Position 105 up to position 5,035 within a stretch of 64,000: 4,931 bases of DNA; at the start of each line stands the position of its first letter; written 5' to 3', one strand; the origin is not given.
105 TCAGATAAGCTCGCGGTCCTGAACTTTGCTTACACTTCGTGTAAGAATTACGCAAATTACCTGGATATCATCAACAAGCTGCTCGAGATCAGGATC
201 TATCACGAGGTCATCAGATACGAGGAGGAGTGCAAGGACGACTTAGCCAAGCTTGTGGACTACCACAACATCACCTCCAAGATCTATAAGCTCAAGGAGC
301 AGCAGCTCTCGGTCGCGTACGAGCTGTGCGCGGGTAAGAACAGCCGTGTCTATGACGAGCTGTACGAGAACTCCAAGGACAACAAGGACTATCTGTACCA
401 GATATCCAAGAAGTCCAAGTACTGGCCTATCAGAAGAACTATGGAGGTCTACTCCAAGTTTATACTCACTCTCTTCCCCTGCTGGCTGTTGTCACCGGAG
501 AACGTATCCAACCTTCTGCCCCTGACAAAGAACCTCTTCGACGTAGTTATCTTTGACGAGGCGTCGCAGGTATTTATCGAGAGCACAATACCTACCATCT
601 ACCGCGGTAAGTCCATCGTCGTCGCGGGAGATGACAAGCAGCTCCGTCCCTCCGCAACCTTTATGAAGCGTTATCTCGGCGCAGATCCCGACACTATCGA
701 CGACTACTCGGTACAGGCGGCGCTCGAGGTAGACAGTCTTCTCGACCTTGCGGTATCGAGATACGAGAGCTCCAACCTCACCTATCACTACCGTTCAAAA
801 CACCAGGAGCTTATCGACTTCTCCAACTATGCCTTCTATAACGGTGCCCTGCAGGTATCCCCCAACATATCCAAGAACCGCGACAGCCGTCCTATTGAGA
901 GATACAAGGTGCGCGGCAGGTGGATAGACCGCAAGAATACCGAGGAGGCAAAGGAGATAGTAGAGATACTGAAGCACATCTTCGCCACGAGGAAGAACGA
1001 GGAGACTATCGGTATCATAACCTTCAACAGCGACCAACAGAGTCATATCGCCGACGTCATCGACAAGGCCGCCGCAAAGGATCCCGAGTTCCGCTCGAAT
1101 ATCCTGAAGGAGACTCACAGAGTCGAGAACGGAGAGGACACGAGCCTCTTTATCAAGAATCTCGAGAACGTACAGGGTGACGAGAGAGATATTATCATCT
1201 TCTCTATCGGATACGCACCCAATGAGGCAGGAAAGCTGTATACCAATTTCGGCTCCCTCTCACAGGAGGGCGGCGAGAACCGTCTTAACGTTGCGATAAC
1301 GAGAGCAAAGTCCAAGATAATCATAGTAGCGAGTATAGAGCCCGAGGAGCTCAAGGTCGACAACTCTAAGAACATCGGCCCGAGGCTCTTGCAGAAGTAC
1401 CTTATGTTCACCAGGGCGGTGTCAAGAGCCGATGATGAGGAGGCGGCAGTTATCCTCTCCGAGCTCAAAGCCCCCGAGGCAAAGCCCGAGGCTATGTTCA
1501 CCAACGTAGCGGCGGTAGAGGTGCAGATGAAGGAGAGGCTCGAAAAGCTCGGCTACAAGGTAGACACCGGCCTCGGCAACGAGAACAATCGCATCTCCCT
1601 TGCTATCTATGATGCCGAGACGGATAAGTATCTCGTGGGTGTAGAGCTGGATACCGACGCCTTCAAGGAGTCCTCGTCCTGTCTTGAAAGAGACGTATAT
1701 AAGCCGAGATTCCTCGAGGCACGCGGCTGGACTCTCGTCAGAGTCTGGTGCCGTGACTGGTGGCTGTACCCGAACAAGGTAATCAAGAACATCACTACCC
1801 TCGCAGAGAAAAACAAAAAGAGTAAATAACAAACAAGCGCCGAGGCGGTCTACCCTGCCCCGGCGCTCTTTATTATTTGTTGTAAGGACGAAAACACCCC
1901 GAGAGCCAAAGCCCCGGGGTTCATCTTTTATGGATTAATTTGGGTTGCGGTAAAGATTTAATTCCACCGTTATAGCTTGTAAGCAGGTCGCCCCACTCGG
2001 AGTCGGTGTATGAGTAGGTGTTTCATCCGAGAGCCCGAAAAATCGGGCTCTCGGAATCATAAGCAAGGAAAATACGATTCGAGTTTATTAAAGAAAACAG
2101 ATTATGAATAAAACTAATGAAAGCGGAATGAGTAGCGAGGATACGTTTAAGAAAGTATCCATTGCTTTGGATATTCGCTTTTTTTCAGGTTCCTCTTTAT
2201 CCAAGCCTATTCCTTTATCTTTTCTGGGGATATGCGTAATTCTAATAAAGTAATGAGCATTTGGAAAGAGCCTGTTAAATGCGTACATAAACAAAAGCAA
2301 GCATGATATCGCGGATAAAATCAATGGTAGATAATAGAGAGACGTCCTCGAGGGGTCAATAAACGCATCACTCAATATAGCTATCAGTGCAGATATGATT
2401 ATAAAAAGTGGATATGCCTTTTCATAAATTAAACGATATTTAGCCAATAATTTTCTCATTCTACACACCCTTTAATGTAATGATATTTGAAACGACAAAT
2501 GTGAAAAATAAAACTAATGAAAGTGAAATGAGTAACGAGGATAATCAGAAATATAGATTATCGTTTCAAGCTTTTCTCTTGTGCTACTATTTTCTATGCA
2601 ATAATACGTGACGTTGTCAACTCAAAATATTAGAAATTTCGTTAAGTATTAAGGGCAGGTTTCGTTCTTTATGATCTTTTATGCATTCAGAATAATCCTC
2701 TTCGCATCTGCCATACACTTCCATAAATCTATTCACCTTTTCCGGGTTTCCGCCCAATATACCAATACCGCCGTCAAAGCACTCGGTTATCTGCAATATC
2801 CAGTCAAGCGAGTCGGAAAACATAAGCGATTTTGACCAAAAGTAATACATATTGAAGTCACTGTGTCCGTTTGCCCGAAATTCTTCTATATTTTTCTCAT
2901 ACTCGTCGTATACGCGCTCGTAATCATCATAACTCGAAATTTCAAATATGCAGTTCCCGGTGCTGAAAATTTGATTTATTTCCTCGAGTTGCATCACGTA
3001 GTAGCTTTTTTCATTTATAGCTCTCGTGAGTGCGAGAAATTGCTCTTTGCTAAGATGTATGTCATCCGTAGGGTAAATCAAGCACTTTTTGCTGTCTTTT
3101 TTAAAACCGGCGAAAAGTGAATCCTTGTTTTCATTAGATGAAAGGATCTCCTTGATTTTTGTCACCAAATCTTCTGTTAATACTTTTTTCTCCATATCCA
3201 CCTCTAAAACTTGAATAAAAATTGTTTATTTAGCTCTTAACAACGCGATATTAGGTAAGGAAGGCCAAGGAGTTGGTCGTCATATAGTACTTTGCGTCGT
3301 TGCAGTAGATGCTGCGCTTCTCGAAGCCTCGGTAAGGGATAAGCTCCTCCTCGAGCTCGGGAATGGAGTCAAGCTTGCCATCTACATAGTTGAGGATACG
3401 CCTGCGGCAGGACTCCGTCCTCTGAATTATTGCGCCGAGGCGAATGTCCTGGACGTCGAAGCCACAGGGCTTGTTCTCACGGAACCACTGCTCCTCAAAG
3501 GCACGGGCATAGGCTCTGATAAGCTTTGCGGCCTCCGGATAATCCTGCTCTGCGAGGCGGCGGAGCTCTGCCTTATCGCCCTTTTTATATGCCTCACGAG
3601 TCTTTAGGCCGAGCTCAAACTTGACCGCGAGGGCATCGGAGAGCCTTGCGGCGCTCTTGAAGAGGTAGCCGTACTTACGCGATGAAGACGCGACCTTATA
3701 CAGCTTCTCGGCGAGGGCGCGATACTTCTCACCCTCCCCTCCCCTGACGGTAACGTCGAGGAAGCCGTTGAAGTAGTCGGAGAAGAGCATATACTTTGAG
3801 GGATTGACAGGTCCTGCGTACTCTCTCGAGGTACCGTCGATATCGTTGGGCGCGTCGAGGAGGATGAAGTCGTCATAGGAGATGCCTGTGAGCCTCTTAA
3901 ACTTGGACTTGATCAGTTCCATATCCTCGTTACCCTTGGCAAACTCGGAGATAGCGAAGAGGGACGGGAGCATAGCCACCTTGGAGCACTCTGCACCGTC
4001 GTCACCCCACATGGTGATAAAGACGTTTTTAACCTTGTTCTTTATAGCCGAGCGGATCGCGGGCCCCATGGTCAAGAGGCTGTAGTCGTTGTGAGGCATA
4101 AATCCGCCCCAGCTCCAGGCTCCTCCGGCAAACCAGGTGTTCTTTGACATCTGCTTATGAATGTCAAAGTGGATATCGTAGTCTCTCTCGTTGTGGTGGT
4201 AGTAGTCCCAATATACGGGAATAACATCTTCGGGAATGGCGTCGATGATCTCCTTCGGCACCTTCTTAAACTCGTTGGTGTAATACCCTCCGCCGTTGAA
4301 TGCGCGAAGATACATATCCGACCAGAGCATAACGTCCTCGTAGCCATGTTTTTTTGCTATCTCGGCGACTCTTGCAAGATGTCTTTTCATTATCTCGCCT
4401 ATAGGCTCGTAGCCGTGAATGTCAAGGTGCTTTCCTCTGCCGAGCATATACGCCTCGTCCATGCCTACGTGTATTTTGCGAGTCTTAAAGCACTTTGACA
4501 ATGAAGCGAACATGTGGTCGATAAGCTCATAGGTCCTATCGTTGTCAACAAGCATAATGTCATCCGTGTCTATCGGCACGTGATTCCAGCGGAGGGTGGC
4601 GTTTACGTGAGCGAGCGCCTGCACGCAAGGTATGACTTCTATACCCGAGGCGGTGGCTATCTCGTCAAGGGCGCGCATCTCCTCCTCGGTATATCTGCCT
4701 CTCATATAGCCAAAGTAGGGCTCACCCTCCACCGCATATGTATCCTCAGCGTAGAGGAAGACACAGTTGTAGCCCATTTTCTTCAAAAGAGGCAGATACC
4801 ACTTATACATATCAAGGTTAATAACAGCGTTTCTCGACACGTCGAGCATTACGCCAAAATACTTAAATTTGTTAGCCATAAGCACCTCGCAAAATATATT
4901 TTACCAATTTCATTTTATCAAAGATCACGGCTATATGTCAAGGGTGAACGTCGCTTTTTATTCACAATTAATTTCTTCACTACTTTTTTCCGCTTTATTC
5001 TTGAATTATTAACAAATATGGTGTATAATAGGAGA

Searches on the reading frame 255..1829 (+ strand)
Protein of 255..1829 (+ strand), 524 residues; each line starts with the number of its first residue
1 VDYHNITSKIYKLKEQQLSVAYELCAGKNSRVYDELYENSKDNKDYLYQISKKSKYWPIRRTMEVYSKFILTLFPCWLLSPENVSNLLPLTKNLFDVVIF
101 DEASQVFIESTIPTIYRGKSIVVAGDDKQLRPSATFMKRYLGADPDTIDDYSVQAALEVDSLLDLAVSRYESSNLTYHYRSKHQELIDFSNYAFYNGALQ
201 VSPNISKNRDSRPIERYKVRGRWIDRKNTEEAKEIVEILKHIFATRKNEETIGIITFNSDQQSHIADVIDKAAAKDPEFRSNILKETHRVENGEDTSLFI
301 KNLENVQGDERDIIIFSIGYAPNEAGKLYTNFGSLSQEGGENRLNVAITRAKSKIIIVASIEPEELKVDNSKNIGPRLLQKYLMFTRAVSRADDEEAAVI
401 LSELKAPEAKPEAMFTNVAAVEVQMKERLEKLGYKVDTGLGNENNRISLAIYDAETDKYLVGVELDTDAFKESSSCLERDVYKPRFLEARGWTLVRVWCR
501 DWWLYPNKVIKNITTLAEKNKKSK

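Call 86: search_protein_families(library=pfam, proteins=[window:255-1829:+], max_evalue=0.00001)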
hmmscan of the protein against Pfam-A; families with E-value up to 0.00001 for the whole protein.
window:255-1829:+ (524 aa): 3 families
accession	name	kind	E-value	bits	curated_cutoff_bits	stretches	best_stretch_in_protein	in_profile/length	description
PF13087.12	AAA_12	-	1.6e-22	80.5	27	1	161-360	4-193/195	AAA domain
PF18741.7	MTES_1575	-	6.2e-19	68.3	38.2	1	424-514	4-93/96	REase_MTES_1575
PF13086.12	AAA_11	-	2.7e-06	27.8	27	1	94-132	213-252/257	AAA domain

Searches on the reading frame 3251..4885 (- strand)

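Call 86: search_protein_families(library=pfam, proteins=[window:3251-4885:-], max_evalue=0.00001)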
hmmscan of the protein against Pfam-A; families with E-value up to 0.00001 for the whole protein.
window:3251-4885:- (544 aa): 2 families
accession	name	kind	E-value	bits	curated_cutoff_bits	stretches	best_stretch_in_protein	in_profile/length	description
PF18088.7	Glyco_H_20C_C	-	1.9e-57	194.7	27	1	338-524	1-188/194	Glycoside Hydrolase 20C C-terminal domain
PF00728.28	Glyco_hydro_20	-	9.4e-09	35.5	22.3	1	61-195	71-226/348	Glycosyl hydrolase family 20, catalytic domain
